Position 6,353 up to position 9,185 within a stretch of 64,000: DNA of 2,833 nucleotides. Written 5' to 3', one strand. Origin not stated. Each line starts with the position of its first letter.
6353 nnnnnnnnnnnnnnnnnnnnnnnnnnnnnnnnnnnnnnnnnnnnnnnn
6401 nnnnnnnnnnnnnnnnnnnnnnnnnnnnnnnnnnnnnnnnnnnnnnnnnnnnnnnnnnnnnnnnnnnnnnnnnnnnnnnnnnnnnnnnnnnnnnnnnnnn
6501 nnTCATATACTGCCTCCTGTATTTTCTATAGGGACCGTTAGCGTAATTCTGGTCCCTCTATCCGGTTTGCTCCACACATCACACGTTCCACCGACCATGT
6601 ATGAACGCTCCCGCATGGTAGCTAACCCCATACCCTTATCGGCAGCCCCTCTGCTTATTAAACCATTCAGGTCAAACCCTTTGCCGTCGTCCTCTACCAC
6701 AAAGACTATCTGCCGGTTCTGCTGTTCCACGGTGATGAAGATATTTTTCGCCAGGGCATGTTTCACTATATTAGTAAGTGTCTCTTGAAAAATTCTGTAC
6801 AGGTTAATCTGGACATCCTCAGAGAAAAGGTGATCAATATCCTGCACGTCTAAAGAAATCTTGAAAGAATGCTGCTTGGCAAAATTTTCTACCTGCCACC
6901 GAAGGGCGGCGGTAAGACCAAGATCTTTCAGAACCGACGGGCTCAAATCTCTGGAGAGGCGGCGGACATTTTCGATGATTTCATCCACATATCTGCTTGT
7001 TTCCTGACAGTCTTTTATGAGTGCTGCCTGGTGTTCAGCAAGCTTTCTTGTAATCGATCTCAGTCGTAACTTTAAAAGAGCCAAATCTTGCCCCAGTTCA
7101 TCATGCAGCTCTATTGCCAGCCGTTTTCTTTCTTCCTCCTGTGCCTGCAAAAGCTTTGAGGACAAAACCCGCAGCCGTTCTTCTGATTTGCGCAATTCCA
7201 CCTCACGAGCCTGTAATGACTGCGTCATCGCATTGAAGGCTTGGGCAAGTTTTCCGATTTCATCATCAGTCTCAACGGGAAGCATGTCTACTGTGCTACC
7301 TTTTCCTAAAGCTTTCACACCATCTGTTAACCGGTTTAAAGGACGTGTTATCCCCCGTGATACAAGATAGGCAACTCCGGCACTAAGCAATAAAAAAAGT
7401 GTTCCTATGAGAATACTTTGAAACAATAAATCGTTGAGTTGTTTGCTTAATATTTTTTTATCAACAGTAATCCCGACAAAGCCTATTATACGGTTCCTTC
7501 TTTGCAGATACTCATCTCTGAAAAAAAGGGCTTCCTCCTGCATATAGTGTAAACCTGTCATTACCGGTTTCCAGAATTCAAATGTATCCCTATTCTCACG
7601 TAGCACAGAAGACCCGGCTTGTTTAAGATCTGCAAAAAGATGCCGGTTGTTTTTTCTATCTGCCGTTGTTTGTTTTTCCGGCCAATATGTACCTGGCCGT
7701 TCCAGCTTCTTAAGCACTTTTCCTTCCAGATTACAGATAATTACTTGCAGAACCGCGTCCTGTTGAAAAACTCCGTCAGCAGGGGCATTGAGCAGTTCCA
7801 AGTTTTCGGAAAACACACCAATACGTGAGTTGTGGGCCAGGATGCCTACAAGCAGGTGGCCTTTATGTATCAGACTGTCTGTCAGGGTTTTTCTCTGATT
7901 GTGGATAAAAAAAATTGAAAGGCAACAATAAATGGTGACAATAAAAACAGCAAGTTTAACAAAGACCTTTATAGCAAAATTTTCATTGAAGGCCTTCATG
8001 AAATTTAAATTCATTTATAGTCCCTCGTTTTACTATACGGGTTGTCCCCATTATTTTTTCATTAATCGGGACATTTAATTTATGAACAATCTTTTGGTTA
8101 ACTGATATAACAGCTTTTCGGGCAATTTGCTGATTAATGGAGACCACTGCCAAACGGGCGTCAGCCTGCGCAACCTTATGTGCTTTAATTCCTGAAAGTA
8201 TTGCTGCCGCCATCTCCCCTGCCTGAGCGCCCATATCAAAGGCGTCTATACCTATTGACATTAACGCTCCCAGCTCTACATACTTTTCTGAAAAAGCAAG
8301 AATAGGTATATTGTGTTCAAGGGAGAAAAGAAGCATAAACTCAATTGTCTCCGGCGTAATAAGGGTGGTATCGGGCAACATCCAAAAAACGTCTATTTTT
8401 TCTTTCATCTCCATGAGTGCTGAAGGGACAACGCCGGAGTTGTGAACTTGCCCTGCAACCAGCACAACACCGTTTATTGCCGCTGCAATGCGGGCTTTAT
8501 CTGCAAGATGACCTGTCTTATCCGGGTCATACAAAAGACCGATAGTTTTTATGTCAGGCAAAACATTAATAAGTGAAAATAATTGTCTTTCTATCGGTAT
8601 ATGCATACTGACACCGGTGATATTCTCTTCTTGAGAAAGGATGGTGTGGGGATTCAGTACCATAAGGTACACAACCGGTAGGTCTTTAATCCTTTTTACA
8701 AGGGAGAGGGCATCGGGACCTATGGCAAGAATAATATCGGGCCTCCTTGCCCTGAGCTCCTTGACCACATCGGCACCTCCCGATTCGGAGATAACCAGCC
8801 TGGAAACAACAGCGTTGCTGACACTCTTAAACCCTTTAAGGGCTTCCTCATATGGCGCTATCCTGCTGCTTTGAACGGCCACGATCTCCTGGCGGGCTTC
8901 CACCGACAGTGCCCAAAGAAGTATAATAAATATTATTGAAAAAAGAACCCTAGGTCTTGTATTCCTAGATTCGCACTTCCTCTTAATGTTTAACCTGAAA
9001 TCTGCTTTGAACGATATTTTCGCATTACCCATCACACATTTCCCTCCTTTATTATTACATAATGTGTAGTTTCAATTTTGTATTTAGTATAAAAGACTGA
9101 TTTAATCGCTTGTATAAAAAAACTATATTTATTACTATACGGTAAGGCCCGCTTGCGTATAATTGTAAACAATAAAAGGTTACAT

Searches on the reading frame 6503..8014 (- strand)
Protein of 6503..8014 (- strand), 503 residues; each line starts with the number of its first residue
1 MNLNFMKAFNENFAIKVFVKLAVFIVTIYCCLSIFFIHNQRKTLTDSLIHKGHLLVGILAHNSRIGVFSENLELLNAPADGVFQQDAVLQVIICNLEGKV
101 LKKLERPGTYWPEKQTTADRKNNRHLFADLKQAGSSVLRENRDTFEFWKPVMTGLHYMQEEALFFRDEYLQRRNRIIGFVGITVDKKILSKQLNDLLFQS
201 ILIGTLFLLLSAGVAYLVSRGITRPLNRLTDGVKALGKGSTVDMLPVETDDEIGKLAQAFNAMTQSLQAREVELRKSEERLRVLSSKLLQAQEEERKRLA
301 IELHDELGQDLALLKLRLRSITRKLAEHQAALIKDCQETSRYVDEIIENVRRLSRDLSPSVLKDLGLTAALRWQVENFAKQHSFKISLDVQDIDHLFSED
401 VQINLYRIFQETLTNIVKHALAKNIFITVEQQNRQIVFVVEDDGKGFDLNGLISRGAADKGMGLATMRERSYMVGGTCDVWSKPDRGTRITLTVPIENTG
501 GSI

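Call 3: search_protein_families(library=pfam, proteins=[window:6503-8014:-], max_evalue=1)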
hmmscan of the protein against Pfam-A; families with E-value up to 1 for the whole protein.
window:6503-8014:- (503 aa): 9 families
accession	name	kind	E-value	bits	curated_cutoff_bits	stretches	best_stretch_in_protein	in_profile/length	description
PF02518.31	HATPase_c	-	4.2e-16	59.8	26.4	1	402-497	3-110/111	Histidine kinase-, DNA gyrase B-, and HSP90-like ATPase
PF00672.30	HAMP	-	5.5e-14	52.7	25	1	217-269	1-53/53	HAMP domain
PF07730.19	HisKA_3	-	7.8e-12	46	24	1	295-362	1-68/68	Histidine kinase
PF13581.12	HATPase_c_2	-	9.6e-06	26.1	27.4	1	400-468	27-106/127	Histidine kinase-like ATPase domain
PF13589.12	HATPase_c_3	-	0.0029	18.1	25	1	419-454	16-52/137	Histidine kinase-, DNA gyrase B-, and HSP90-like ATPase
PF10635.14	DisA-linker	-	0.013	15.8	25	1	306-356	69-121/142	DisA bacterial checkpoint controller linker region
PF00512.31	HisKA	-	0.04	14.4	26.9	1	303-355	9-62/66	His Kinase A (phospho-acceptor) domain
PF13543.13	SAM_KSR1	-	0.17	12.3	22.5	0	257-302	24-70/75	SAM like domain present in kinase suppressor RAS 1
PF02601.20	Exonuc_VII_L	-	0.3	10.9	35.9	1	258-340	155-237/315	Exonuclease VII, large subunit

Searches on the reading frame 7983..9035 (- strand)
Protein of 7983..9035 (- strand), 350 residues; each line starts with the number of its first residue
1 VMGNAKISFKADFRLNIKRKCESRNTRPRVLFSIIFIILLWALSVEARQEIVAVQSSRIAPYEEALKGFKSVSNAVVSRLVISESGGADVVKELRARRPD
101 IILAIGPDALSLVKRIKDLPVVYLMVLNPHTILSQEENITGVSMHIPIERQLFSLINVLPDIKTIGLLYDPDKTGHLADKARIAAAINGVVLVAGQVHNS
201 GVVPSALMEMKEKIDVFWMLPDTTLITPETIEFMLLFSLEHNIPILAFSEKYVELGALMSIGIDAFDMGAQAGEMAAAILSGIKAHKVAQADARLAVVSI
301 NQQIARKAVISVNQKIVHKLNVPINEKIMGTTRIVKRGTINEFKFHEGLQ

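Call 3: search_protein_families(library=pfam, proteins=[window:7983-9035:-], max_evalue=1)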
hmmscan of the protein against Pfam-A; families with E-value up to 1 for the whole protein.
window:7983-9035:- (350 aa): 2 families
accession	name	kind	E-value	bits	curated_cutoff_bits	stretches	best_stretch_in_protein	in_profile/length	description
PF04392.18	ABC_sub_bind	-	4.7e-36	125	25.9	1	88-317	50-286/293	ABC transporter substrate binding protein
PF02636.23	Methyltransf_28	-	0.11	12.4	23.3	1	264-315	21-73/249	Putative S-adenosyl-L-methionine-dependent methyltransferase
